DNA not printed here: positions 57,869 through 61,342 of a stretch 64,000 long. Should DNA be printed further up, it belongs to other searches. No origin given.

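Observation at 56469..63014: CoxE-like VWA protein without a MoxR ATPase partner, co-encoded with a lipoprotein, a 1057-aa TM coiled-coil protein and a secreted HExxH peptidase-like protein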

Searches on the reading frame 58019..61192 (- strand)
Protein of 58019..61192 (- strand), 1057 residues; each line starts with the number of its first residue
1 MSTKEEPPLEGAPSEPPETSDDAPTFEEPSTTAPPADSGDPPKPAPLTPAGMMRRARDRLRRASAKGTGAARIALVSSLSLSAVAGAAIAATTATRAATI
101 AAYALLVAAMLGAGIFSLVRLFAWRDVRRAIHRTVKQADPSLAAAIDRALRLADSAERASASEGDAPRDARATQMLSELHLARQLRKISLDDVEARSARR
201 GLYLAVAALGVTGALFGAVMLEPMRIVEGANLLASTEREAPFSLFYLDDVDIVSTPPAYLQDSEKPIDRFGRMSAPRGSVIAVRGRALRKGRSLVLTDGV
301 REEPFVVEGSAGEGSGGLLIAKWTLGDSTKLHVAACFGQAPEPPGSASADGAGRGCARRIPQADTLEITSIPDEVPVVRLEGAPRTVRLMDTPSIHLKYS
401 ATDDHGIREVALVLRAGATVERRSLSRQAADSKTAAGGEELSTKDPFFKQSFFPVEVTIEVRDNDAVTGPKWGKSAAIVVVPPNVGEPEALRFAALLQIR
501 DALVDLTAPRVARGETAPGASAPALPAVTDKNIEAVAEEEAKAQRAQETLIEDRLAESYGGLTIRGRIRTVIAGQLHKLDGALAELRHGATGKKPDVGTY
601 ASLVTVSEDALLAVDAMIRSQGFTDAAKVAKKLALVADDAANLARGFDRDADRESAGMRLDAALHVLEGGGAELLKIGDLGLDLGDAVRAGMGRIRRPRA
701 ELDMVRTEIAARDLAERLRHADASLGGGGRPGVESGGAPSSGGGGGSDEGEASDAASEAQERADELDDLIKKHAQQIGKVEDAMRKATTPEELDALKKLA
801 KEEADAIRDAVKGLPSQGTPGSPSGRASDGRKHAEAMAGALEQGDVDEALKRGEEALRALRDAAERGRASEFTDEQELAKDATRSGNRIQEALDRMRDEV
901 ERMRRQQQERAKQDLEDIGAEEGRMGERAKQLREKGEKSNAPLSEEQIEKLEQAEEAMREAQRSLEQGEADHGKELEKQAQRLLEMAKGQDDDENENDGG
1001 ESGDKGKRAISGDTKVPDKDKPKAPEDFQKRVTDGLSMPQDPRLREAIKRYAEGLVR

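Call 5: search_protein_families(library=pfam, proteins=[window:58019-61192:-], max_evalue=0.01)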
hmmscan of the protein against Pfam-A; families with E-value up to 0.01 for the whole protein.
window:58019-61192:- (1057 aa): 1 family
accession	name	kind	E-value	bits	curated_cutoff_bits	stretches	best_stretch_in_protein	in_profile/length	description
PF13779.11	DUF4175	-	0.00045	18.8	27.3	1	79-424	26-332/825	Domain of unknown function (DUF4175)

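Call 6: search_protein_families(library=ncbifam, proteins=[window:58019-61192:-], max_evalue=0.01)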
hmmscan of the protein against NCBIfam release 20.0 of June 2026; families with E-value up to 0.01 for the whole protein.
window:58019-61192:- (1057 aa): 0 families

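Call 9: find_encoding_contigs(protein=window:58019-61192:-, flank=10000, max_places=6)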
Protein window:58019-61192:- (1057 aa): no gene with exactly this product is on record in the collection.

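Call 14: find_homologous_proteins(query=window:58019-61192:-, max_evalue=0.001)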
Query window:58019-61192:- (1057 aa): 300 proteins with E <= 0.001 among 8000 candidates; the best 120 are listed.
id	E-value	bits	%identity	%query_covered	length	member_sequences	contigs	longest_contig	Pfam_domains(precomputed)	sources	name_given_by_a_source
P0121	0.0e+0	2232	100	100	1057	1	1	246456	-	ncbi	ncbi:MAG: DUF4175 domain-containing protein [Polyangiaceae bacterium]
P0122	0.0e+0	1655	77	100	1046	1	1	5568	-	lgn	-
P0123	0.0e+0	1620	76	98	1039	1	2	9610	-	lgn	-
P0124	0.0e+0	1106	57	95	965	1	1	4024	PF13779.12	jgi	jgi:hypothetical protein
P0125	0.0e+0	1017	56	92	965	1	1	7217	PF13779.12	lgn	-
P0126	7.0e-293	993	54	95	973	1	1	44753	PF13779.12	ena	-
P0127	1.2e-292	992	53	95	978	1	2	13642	PF13779.12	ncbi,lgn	-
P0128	1.2e-283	962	54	88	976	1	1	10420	PF13779.12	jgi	jgi:hypothetical protein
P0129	2.2e-245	836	49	87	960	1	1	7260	PF13779.12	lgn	-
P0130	5.6e-243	828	49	88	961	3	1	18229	PF13779.12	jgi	jgi:hypothetical protein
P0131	1.7e-242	826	48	95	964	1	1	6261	PF13779.12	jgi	jgi:hypothetical protein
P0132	4.1e-235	802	47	88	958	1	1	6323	PF13779.12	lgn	-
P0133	1.7e-234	800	50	84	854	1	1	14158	PF13779.12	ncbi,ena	-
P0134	2.3e-233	796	46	88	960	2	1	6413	PF13779.12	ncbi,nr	ncbi:MAG TPA: DUF4175 family protein [Polyangiaceae bacterium]|nr:DUF4175 family protein [Polyangiac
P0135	7.8e-233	794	50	83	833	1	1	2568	PF13779.12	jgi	jgi:hypothetical protein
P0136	6.9e-231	788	46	94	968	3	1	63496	PF13779.12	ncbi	-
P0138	4.9e-230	785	47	91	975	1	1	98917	PF13779.12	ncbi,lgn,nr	ncbi:MAG: DUF4175 family protein [Polyangiaceae bacterium]|nr:DUF4175 family protein [Polyangiaceae 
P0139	1.2e-229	784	45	93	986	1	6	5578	PF13779.12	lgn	-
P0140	4.5e-227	775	46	95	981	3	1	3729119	PF13779.12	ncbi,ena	-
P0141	6.0e-227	775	45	95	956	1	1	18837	PF13779.12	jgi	jgi:hypothetical protein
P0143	3.3e-223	762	45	95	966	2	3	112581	PF13779.12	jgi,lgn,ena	-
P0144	1.0e-221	757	46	87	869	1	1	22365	PF13779.12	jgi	-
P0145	6.5e-220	751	45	88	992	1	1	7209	PF13779.12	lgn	-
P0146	5.5e-214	732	45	89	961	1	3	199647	PF13779.12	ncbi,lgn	-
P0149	9.1e-202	691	45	87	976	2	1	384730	-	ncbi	-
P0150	2.3e-201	690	44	88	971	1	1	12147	PF13779.12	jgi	jgi:tetratricopeptide (TPR) repeat protein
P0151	1.1e-200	688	45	88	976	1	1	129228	PF13779.12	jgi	jgi:hypothetical protein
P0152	2.2e-199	683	44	91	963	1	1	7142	PF13779.12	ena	-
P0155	6.4e-198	679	44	95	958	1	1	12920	PF13779.12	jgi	jgi:hypothetical protein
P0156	4.6e-196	672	44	88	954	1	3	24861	PF13779.12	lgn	-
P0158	2.6e-195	670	44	88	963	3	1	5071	PF13779.12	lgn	-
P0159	6.2e-195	669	45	88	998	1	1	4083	PF13779.12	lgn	-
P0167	1.2e-192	661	43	91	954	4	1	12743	PF13779.12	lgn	-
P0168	2.3e-192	660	42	89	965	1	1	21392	PF13779.12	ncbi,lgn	-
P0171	6.5e-192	659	44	88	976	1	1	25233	PF13779.12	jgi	jgi:hypothetical protein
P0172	8.6e-192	658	44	88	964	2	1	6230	PF13779.12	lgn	-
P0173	3.8e-191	656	43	95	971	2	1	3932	PF13779.12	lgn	-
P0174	6.9e-191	655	42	92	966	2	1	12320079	PF13779.12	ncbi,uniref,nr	ncbi:DUF4175 family protein [Polyangium aurulentum]|uniref:DUF4175 family protein n=1 Tax=Polyangium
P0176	1.8e-190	654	47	43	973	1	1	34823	PF13779.12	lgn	-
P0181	1.6e-188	647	43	79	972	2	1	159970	-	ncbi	-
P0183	3.4e-188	646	42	87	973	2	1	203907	-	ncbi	ncbi:MAG: DUF4175 domain-containing protein [Polyangiaceae bacterium]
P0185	7.0e-188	645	43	83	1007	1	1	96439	PF13779.12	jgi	jgi:uncharacterized membrane protein YgcG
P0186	3.9e-187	643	43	88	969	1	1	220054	PF13779.12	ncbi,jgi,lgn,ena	jgi:hypothetical protein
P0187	6.2e-186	639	41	93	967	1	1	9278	PF13779.12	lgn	-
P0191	1.4e-185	638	43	83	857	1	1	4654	PF13779.12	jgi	jgi:hypothetical protein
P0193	2.8e-185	637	44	88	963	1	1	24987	PF13779.12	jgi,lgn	jgi:hypothetical protein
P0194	3.8e-185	636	41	88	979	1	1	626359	PF13779.12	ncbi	ncbi:MAG: DUF4175 domain-containing protein [Polyangiaceae bacterium]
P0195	9.6e-185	635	42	88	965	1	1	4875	PF13779.12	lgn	-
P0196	1.9e-184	634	42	90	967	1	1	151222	PF13779.12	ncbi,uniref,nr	ncbi:DUF4175 family protein [Polyangium sorediatum]|uniref:DUF4175 family protein n=1 Tax=Polyangium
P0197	2.4e-184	634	42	90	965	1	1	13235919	-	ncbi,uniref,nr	ncbi:DUF4175 family protein [Polyangium mundeleinium]|uniref:DUF4175 family protein n=1 Tax=Polyangi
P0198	3.8e-184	633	43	90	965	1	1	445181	PF13779.12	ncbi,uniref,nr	ncbi:DUF4175 family protein [Polyangium fumosum]|uniref:DUF4175 family protein n=1 Tax=Polyangium fu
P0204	2.3e-183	630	41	88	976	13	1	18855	PF13779.12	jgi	jgi:hypothetical protein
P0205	4.1e-183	630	43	88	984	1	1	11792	PF13779.12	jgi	jgi:hypothetical protein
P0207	4.9e-183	629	42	92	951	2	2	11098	PF13779.12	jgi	jgi:hypothetical protein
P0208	1.1e-182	628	42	93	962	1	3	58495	PF13779.12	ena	-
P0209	1.3e-182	628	39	97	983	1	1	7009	PF13779.12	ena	-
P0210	2.6e-182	627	44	87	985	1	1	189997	PF13779.12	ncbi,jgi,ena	jgi:hypothetical protein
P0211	9.9e-182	625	42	88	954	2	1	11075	PF13779.12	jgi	jgi:hypothetical protein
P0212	2.0e-181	624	40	95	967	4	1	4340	PF13779.12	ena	-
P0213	4.3e-181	623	40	96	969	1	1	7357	PF13779.12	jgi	-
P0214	4.6e-181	623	41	93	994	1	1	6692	PF13779.12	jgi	jgi:hypothetical protein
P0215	8.2e-181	622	41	91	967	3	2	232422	PF13779.12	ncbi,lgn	-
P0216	1.3e-180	621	38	93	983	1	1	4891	PF13779.12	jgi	-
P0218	5.8e-180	619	42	92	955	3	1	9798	PF13779.12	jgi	jgi:hypothetical protein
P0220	3.4e-179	617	39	98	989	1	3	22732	PF13779.12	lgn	-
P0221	3.6e-179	616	42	91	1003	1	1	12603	PF13779.12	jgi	jgi:hypothetical protein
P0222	1.3e-178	615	42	88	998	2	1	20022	PF13779.12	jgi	-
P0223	1.3e-178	615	40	98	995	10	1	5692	PF13779.12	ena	-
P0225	1.7e-178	614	40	98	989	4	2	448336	PF13779.12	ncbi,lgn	-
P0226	1.0e-177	612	42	88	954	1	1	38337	PF13779.12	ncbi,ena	-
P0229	1.9e-177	611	42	88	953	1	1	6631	PF13779.12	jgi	jgi:hypothetical protein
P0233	1.2e-175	605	42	88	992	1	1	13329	PF13779.12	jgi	jgi:hypothetical protein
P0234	3.4e-175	603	44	80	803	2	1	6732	PF13779.12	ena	-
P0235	6.4e-175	602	41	93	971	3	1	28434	PF13779.12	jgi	-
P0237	1.4e-174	601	39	96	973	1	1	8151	PF13779.12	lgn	-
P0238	3.9e-174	600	40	93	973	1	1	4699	PF13779.12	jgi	jgi:hypothetical protein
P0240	7.2e-171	589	39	96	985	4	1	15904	PF13779.12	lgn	-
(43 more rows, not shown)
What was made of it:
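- Checked: It is a single gene, with full-length homologs of 950-1050 aa (call 14).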

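Call 19: find_encoding_contigs(protein=P0197, flank=10000, max_places=2)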
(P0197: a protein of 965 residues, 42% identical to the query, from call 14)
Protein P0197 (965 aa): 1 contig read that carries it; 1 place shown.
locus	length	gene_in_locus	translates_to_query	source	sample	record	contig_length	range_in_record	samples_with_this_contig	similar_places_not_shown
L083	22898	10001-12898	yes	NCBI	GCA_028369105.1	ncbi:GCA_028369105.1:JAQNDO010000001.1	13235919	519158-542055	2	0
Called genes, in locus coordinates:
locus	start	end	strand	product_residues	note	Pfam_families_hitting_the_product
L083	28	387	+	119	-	-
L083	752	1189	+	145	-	-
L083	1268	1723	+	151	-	-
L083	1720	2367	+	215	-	PF05257:CHAP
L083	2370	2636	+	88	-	-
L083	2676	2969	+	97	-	-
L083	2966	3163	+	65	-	-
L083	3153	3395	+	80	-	-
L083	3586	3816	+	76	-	-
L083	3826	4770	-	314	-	PF00589:Phage_integrase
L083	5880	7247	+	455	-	PF16697:Yop-YscD_cpl, PF00498:FHA, PF00158:Sigma54_activat, PF14532:Sigma54_activ_2, PF00004:AAA (faint), PF07728:AAA_5 (weak), PF25601:AAA_lid_14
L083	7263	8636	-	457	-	PF00069:Pkinase, PF07714:PK_Tyr_Ser-Thr, PF17667:Pkinase_fungal (weak)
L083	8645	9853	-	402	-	PF04055:Radical_SAM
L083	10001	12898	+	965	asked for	-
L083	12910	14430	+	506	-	PF13485:Peptidase_MA_2 (faint)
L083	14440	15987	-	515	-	PF13185:GAF_2, PF01590:GAF, PF13492:GAF_3, PF00158:Sigma54_activat, PF14532:Sigma54_activ_2, PF07728:AAA_5 (weak), PF25601:AAA_lid_14, PF02954:HTH_8 (weak), +1 more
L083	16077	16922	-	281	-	PF23023:Anti-Pycsar_Apyc1 (weak), PF12706:Lactamase_B_2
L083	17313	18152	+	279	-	PF02666:PS_Dcarbxylase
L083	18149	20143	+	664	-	PF01209:Ubie_methyltran, PF13489:Methyltransf_23, PF13847:Methyltransf_31, PF08241:Methyltransf_11, PF08242:Methyltransf_12, PF13649:Methyltransf_25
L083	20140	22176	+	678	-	PF01565:FAD_binding_4, PF02913:FAD-oxidase_C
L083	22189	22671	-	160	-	PF03018:Dirigent, PF06351:Allene_ox_cyc, PF18678:AOC_like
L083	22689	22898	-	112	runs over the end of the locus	PF11969:DcpS_C, PF01230:HIT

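Call 25: search_solved_structures(query=window:58019-61192:-, max_evalue=1)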
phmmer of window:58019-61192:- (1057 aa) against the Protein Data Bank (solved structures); distinct sequences matched with E-value up to 1: 6.
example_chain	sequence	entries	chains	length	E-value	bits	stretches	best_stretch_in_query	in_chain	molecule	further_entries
8tvb_A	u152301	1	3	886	0.1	14.1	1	727-788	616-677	Fusion glycoprotein F0,2-dehydro-3-deoxyphosphogluconate aldolase/4-hydroxy-2-oxoglutarate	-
8ejd_c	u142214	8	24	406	0.14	13.7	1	736-788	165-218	Glycoprotein G2 | Glycoprotein G2, 2-dehydro-3-deoxyphosphogluconate aldolase/4-hydroxy-2-oxoglutarate aldol | Glycoprotein GP2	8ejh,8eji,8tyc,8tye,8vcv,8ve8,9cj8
9cj7_c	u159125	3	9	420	0.16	13.5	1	736-788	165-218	Glycoprotein G2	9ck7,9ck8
8ejf_a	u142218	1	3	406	0.16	13.5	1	736-788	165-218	Glycoprotein GP2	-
7sgd_A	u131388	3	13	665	0.37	12.3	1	736-788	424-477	Josiah GPCysR4 I53-50A | Josiah GPCysR4-I53-50A - nanoparticle component | GPC-I53-50A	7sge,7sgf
6t9i_C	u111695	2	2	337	0.5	11.9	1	695-785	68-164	Protein SPT3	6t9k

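Call 33: find_encoding_contigs(protein=P0123, flank=10000, max_places=2)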
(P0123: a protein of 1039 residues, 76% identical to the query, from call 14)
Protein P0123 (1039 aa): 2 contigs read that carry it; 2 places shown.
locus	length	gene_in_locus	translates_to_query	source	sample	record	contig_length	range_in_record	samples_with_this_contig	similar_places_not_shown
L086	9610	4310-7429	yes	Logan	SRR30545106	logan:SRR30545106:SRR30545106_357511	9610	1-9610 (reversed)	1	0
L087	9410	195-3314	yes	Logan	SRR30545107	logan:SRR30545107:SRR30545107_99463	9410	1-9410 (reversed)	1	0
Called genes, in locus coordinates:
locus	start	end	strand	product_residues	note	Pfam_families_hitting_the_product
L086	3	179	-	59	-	?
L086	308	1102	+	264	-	-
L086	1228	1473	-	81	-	-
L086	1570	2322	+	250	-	-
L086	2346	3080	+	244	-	-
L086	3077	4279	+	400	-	PF05762:VWA_CoxE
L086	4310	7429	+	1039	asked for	-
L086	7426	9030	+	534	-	PF13485:Peptidase_MA_2 (faint)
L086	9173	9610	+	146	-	?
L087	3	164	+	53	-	?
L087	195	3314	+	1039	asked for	-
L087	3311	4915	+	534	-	PF13485:Peptidase_MA_2 (faint)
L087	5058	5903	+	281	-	PF02666:PS_Dcarbxylase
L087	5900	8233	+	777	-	PF01209:Ubie_methyltran (weak), PF13489:Methyltransf_23, PF08241:Methyltransf_11, PF08242:Methyltransf_12, PF13649:Methyltransf_25, PF13847:Methyltransf_31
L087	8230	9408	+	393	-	?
